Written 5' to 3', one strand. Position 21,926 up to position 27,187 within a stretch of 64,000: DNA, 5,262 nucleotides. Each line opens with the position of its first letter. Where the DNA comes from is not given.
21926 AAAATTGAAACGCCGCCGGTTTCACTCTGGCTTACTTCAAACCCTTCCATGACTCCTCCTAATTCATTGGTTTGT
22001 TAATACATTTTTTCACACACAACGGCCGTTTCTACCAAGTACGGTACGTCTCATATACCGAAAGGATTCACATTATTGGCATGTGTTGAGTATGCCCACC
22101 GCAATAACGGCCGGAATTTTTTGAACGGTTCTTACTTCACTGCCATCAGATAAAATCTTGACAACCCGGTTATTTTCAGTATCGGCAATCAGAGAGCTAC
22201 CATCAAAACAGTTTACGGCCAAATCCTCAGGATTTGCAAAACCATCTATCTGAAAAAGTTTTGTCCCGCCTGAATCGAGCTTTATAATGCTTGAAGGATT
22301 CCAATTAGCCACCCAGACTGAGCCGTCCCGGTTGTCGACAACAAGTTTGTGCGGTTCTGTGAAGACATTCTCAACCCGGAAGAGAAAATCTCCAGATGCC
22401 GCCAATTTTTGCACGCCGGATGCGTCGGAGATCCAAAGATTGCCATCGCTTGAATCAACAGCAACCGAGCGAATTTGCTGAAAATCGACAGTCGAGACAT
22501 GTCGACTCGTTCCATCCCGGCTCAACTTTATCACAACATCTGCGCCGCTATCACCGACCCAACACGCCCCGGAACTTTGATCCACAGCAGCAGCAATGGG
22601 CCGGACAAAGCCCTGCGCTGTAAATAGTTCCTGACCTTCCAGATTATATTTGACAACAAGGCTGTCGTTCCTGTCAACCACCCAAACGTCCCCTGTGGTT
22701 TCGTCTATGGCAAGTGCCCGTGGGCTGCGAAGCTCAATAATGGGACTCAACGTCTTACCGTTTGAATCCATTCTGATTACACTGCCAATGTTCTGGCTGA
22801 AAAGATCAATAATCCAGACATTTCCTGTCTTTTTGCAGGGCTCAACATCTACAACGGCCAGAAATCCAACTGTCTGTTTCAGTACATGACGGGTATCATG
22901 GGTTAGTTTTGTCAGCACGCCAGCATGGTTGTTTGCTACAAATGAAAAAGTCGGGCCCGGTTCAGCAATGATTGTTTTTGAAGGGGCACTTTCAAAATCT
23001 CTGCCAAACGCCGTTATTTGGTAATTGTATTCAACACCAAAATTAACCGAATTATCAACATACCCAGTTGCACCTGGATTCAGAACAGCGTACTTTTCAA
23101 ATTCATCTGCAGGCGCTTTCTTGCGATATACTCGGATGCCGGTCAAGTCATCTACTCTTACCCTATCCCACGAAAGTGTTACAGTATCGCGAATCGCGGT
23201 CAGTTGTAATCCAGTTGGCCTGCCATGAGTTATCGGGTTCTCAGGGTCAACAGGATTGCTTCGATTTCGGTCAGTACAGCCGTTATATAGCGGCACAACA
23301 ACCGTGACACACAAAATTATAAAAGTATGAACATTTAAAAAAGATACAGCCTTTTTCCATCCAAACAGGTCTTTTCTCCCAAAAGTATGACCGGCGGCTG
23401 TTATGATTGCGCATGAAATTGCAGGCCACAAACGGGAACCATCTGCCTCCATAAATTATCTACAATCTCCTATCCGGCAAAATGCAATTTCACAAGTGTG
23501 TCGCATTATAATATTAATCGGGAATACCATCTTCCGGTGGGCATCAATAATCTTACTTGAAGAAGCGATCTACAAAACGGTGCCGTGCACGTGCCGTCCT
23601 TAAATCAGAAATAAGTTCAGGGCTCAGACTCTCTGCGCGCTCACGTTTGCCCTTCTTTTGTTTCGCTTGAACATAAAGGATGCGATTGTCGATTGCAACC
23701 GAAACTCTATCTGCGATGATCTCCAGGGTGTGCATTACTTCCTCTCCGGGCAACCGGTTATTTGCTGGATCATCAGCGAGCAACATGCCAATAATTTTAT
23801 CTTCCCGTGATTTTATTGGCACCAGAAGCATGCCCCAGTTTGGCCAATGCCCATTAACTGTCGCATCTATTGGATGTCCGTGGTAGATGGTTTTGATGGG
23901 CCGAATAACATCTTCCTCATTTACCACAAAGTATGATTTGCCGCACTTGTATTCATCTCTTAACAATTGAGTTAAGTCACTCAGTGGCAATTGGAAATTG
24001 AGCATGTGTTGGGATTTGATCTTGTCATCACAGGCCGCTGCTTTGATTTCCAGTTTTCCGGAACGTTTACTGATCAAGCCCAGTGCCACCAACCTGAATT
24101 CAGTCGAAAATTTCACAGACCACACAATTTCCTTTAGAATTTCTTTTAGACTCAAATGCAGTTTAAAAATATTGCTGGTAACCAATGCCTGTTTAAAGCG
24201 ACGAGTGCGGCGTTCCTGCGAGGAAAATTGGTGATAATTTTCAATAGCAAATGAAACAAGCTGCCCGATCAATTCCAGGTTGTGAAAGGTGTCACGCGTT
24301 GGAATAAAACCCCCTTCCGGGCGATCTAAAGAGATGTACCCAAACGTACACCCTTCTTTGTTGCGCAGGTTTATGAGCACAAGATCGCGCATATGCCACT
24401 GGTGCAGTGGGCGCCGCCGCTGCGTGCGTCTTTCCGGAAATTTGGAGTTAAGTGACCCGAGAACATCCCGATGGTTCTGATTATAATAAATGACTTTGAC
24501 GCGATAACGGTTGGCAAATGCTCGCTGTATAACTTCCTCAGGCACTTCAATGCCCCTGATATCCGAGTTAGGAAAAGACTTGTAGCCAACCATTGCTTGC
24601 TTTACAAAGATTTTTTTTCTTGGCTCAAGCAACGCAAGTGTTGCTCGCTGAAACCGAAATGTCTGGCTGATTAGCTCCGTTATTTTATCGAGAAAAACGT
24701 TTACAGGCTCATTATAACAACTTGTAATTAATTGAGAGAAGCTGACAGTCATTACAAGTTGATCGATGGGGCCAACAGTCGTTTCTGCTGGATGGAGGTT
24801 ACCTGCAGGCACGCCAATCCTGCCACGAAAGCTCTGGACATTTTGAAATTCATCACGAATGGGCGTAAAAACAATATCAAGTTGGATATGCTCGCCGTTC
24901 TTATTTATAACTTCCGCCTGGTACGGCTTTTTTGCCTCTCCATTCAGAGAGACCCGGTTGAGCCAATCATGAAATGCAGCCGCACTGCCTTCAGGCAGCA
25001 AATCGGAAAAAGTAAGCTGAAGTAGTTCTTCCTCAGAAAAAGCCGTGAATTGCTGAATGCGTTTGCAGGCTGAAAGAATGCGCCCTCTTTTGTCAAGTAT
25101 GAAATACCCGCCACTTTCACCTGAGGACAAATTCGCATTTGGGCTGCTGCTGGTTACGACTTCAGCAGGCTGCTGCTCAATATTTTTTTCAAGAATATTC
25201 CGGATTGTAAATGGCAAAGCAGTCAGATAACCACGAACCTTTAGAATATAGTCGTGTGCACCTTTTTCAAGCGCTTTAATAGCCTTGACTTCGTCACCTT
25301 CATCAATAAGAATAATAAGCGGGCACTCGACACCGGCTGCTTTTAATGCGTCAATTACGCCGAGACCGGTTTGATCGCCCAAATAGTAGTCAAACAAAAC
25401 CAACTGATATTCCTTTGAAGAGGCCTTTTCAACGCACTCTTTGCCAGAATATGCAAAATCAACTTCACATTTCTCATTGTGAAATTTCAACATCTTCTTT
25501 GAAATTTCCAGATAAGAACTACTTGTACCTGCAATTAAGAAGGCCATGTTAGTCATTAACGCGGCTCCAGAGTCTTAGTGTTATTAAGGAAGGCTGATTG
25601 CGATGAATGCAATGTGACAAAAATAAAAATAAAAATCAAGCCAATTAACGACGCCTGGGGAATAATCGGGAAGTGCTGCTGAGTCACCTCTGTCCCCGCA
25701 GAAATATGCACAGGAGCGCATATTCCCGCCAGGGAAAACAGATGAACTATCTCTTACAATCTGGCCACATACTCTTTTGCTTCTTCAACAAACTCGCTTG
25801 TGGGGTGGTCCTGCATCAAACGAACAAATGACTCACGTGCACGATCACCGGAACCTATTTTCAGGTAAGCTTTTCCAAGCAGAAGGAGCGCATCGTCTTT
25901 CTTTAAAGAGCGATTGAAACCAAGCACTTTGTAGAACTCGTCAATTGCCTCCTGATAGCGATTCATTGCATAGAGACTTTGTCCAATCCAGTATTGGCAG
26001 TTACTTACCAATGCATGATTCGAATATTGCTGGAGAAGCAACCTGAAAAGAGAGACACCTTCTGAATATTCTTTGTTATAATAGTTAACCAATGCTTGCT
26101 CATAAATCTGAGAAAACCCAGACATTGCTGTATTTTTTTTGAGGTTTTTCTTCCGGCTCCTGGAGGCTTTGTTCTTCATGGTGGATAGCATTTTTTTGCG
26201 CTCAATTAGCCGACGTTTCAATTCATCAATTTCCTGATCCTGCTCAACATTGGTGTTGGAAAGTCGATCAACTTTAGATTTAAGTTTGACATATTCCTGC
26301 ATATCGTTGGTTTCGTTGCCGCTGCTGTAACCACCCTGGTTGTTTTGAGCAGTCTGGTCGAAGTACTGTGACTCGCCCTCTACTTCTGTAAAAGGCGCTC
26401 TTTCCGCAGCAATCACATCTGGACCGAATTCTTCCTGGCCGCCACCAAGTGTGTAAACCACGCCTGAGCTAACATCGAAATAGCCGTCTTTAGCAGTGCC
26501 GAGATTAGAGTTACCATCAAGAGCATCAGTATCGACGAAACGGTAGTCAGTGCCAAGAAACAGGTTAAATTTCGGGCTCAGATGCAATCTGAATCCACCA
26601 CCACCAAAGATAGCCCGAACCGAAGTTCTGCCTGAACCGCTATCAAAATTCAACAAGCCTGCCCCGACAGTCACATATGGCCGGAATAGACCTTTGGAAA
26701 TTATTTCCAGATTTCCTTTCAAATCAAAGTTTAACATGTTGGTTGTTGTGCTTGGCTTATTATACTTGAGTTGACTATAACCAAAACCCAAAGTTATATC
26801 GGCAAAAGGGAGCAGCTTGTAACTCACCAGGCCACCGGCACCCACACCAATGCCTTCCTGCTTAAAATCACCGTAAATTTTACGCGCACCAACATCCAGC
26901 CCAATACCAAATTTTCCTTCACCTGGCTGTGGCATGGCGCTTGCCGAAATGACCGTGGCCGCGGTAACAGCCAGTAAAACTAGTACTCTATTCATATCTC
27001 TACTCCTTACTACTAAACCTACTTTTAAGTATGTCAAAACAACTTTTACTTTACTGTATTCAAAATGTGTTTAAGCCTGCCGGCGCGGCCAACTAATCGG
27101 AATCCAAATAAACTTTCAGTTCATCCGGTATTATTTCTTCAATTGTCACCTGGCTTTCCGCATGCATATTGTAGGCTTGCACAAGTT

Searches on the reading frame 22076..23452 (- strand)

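Call 41: search_protein_families(library=pfam, proteins=[window:22076-23452:-], max_evalue=0.0001)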
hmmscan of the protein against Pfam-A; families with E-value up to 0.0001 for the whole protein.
window:22076-23452:- (459 aa): 3 families
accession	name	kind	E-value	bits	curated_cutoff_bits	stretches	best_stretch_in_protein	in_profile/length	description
PF01436.27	NHL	-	1.9e-18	65.9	20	0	241-269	1-28/28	NHL repeat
PF24684.1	Vgb_lyase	-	5.2e-07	29.2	50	1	172-428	31-285/290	Virginiamycin B lyase family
PF08450.18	SGL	-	1.7e-05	25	26.3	0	332-403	151-221/246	SMP-30/Gluconolactonase/LRE-like region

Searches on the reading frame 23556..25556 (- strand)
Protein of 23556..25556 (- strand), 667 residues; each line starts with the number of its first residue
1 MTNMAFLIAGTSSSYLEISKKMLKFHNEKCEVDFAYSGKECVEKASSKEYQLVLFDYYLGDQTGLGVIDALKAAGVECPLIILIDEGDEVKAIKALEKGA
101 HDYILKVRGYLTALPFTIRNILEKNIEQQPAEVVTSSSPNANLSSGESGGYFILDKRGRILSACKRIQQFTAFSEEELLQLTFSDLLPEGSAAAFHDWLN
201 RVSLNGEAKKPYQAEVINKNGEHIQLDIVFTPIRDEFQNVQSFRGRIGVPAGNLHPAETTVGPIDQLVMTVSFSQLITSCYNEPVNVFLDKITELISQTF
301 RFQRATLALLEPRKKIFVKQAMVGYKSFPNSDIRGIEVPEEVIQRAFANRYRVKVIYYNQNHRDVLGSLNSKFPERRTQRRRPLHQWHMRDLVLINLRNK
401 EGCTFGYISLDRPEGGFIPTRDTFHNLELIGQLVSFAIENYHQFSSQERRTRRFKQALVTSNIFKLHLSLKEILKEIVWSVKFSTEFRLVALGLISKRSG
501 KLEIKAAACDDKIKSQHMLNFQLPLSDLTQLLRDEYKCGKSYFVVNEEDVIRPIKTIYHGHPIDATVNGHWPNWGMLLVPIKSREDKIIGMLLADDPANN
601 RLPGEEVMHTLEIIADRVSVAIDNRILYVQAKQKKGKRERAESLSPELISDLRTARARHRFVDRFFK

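Call 41: search_protein_families(library=pfam, proteins=[window:23556-25556:-], max_evalue=0.0001)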
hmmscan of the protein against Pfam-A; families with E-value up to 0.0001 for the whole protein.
window:23556-25556:- (667 aa): 6 families
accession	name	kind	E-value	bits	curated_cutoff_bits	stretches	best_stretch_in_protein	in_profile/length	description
PF00072.30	Response_reg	-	3.2e-13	50.2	30.2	1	8-106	3-99/111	Response regulator receiver domain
PF01590.32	GAF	-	9.3e-08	33.1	22.4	0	560-622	62-133/133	GAF domain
PF13426.13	PAS_9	-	5.3e-07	30.3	27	1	150-244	3-95/103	PAS domain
PF00989.32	PAS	-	5.9e-07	29.9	22.6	1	149-242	12-105/113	PAS fold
PF13492.12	GAF_3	-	1.5e-06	29.1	27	0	576-624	83-129/129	GAF domain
PF08448.16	PAS_4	-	5.2e-05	23.9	23.1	0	152-236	9-91/110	PAS fold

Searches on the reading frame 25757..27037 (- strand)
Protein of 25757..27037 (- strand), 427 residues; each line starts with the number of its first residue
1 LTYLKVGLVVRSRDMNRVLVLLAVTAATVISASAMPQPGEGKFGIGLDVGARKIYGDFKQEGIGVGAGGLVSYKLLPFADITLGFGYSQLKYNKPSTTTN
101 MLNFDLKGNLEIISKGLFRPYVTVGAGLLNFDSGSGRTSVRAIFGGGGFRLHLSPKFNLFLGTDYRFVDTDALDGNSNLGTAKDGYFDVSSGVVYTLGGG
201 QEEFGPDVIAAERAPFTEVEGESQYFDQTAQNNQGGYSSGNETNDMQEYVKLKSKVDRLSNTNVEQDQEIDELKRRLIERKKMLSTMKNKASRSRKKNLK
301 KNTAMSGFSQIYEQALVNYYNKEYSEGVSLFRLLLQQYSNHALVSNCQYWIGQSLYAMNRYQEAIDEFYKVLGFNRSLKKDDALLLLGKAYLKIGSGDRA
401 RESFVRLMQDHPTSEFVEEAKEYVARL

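Call 41: search_protein_families(library=pfam, proteins=[window:25757-27037:-], max_evalue=0.0001)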
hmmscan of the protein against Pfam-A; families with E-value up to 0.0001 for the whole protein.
window:25757-27037:- (427 aa): 4 families
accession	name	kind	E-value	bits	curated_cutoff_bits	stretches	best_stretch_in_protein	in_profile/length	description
PF13505.12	OMP_b-brl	-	1.2e-10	42.2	28.7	1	23-175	2-158/175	Outer membrane protein beta-barrel domain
PF13174.12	TPR_6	-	1.5e-10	41.4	26.3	0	382-414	1-33/33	Tetratricopeptide repeat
PF07719.23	TPR_2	-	9.8e-07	28.9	27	0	347-368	3-24/34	Tetratricopeptide repeat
PF12895.13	ANAPC3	-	7.5e-05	23.4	27.2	0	310-367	25-78/82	Anaphase-promoting complex, cyclosome, subunit 3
